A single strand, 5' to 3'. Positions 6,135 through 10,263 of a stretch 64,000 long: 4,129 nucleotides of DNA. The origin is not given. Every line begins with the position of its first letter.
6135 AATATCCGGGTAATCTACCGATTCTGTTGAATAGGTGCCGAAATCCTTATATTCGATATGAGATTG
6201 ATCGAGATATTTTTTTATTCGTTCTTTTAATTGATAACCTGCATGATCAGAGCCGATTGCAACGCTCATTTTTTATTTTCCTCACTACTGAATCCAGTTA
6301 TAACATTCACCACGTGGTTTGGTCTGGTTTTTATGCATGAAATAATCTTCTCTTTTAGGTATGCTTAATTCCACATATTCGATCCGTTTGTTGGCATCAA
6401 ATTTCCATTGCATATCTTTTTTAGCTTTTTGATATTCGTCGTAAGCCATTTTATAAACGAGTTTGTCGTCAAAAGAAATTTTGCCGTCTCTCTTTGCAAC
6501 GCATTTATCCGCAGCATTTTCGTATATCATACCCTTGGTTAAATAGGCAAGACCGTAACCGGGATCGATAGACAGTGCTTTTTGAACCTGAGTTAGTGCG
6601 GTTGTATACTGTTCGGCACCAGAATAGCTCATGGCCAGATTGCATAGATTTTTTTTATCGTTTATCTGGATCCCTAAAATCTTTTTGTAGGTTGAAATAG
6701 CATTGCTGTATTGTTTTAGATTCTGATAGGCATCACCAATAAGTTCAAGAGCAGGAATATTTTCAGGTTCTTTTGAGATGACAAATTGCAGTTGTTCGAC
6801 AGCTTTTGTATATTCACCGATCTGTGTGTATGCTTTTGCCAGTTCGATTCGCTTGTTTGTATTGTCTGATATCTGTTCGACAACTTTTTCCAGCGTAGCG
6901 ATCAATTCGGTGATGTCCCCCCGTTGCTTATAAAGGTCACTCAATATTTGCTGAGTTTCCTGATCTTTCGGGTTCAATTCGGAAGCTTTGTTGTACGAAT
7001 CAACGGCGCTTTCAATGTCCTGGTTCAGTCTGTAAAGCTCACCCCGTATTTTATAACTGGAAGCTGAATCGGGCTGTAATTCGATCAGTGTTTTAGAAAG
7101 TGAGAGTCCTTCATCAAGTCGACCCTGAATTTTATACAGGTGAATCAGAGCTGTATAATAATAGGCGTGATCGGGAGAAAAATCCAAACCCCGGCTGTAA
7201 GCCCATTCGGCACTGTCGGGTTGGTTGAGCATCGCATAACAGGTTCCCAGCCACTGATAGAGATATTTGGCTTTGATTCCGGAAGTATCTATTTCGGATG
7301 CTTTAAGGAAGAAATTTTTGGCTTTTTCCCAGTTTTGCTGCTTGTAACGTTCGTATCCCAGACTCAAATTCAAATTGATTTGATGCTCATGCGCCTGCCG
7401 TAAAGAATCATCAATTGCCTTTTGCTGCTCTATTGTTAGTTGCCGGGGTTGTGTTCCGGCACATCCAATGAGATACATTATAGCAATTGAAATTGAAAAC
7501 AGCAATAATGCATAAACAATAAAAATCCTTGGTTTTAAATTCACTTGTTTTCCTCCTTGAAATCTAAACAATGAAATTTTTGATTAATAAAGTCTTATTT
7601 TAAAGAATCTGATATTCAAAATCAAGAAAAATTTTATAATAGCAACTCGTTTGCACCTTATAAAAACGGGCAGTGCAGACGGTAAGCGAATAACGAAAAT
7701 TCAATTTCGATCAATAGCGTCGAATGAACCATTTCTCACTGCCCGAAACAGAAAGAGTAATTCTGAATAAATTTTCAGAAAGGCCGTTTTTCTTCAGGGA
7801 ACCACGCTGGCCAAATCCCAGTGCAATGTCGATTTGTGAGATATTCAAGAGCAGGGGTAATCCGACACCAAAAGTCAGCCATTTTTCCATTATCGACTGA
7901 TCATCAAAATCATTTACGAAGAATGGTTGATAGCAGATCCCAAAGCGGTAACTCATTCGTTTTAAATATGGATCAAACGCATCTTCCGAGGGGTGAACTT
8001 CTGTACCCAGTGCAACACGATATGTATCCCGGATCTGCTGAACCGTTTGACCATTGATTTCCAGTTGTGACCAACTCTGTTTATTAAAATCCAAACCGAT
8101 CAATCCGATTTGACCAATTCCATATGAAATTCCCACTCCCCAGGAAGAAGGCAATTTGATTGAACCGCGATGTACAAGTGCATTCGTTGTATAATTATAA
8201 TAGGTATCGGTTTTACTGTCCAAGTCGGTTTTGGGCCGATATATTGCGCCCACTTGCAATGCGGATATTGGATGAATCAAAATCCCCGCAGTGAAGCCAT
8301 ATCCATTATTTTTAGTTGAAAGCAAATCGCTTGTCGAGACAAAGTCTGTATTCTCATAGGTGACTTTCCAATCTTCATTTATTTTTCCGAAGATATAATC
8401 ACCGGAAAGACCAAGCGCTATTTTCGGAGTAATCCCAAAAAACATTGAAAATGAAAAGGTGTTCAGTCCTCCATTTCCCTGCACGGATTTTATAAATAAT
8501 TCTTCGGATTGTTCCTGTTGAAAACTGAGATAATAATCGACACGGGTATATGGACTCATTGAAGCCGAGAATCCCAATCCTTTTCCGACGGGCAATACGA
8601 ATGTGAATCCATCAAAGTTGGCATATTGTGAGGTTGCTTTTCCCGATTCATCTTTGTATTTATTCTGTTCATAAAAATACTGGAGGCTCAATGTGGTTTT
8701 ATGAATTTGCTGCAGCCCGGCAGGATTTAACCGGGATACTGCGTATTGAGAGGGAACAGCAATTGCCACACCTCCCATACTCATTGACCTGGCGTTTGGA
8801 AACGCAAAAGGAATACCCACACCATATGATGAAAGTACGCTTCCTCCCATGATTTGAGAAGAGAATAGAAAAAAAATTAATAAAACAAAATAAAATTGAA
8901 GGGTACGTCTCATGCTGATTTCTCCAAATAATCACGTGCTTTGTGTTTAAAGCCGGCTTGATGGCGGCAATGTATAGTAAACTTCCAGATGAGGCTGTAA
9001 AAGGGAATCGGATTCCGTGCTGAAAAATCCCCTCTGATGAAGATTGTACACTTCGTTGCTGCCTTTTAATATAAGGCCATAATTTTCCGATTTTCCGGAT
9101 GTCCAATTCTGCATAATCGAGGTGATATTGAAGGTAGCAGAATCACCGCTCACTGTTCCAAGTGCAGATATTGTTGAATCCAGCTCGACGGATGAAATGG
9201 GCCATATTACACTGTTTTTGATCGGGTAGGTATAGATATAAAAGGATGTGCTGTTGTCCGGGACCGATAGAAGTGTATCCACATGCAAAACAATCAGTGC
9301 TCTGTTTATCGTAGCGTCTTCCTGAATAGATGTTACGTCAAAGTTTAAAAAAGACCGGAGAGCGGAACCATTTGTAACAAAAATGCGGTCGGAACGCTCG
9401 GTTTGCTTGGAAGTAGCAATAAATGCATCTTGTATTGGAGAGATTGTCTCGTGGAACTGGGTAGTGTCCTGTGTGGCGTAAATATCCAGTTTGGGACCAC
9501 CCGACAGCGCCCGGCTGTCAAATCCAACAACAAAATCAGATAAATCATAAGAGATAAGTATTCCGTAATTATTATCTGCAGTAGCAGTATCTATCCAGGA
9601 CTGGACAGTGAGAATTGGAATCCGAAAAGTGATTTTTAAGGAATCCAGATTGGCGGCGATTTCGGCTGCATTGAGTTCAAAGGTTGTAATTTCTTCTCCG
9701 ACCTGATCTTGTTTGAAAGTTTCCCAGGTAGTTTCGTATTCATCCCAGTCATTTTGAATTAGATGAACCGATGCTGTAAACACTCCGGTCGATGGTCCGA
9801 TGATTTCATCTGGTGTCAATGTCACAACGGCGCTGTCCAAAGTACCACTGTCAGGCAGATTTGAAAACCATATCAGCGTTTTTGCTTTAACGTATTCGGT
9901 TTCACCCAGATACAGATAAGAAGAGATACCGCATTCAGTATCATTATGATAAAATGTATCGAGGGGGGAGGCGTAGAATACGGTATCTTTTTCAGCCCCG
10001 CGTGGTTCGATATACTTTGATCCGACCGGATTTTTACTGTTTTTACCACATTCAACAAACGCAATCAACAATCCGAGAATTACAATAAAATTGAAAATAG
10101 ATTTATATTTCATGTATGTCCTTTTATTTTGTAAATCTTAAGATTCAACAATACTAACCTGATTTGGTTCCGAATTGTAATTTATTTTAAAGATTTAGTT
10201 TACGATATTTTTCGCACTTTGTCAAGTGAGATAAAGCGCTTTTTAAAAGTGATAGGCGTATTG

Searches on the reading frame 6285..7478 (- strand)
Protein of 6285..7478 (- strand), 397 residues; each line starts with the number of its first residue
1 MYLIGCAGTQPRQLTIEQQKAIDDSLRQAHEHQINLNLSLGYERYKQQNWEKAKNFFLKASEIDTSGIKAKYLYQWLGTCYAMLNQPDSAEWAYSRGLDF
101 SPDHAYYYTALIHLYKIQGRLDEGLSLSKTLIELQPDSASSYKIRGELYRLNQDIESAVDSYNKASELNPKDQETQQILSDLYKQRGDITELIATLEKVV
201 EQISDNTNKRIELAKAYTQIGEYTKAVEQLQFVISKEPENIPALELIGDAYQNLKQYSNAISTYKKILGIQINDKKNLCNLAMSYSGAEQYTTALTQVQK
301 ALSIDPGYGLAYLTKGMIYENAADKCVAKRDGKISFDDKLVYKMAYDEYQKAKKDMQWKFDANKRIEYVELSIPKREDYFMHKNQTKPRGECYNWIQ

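Call 12: search_protein_families(library=pfam, proteins=[window:6285-7478:-], max_evalue=0.001)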
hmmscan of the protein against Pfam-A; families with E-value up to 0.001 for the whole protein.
window:6285-7478:- (397 aa): 21 families
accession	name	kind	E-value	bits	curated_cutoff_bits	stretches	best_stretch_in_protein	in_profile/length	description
PF00515.34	TPR_1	-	4.4e-22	77.4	27.8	1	139-172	1-34/34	Tetratricopeptide repeat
PF07719.23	TPR_2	-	4.7e-21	73.5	27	0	141-172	3-34/34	Tetratricopeptide repeat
PF13181.12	TPR_8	-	1.6e-20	71.9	25.7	1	243-270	3-30/34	Tetratricopeptide repeat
PF13431.12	TPR_17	-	2.3e-19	68.4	24.4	0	299-322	3-26/34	Tetratricopeptide repeat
PF13428.12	TPR_14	-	2.5e-19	68.2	23.5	0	73-113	3-43/44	Tetratricopeptide repeat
PF14559.12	TPR_19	-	2.2e-17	63.6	25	0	221-268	5-52/68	Tetratricopeptide repeat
PF13424.12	TPR_12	-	5e-17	62.3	30.1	1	243-305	5-75/77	Tetratricopeptide repeat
PF13414.12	TPR_11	-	9.7e-15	54.4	26.8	1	215-254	2-41/42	TPR repeat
PF23914.1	TPR_CcmH_CycH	-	4.2e-12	46.6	42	2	132-231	43-145/158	Cytochrome c-type biogenesis protein H TPR domain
PF13432.12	TPR_16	-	7.8e-12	45.9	32.7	0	212-270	2-60/65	Tetratricopeptide repeat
PF12895.13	ANAPC3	-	1.5e-10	41.6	27.2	1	188-266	4-81/82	Anaphase-promoting complex, cyclosome, subunit 3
PF13176.12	TPR_7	-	4e-10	39.4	27.9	0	243-269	1-27/36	Tetratricopeptide repeat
PF13174.12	TPR_6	-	7.9e-09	36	26.3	0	243-268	2-27/33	Tetratricopeptide repeat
PF13371.12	TPR_9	-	1.5e-08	35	35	0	116-178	6-68/73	Tetratricopeptide repeat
PF12569.14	NatA_aux_su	-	4.2e-07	29.7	33.3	0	182-266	13-98/515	N-terminal acetyltransferase A, auxiliary subunit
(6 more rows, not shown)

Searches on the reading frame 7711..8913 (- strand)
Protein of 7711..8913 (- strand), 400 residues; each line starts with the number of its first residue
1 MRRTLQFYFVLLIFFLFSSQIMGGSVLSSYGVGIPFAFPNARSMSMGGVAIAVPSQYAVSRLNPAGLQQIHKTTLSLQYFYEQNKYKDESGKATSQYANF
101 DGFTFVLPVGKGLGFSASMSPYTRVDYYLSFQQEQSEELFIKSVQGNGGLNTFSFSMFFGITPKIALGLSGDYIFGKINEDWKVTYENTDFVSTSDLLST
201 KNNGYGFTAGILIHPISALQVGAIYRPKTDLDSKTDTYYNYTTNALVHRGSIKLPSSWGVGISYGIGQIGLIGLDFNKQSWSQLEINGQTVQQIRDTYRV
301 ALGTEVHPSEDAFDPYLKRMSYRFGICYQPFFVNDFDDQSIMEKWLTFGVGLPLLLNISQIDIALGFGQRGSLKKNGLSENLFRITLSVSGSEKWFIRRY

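Call 12: search_protein_families(library=pfam, proteins=[window:7711-8913:-], max_evalue=0.001)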
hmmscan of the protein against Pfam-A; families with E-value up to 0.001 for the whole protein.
window:7711-8913:- (400 aa): 1 family
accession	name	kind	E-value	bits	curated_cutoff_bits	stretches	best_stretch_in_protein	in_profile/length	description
PF03349.22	Toluene_X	-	8.8e-06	24.9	29.7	1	52-305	32-324/421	Outer membrane protein transport protein (OMPP1/FadL/TodX)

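Call 52: search_protein_families(library=ncbifam, proteins=[window:7711-8913:-], max_evalue=0.01)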
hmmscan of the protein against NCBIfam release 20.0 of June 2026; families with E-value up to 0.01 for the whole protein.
window:7711-8913:- (400 aa): 2 families
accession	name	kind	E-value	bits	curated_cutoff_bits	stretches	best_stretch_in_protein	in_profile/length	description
NF053685.1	BamG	equivalog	6.7e-74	249.3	250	1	22-399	4-396/397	BamG family beta-barrel-assembly machinery protein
NF033709.1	PorV_fam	subfamily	9.1e-05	22.2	90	1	39-196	11-141/326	PorV/PorQ family protein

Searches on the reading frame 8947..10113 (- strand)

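Call 12: search_protein_families(library=pfam, proteins=[window:8947-10113:-], max_evalue=0.001)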
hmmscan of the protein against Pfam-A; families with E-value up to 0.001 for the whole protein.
window:8947-10113:- (388 aa): 2 families
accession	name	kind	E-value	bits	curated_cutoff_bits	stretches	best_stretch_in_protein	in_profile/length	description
PF24517.2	CBM96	-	9.5e-07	29.2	26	0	223-378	4-162/164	Carbohydrate-binding module family 96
PF06848.17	Disaggr_repeat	-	0.00043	20.4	33.9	0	327-374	129-175/179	Disaggregatase related repeat domain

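Call 52: search_protein_families(library=ncbifam, proteins=[window:8947-10113:-], max_evalue=0.01)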
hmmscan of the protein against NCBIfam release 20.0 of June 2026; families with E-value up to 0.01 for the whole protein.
window:8947-10113:- (388 aa): 1 family
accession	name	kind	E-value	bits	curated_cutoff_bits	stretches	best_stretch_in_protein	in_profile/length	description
NF033679.1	DNRLRE_dom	domain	4.6e-24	85.3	34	2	229-378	2-163/164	DNRLRE domain-containing protein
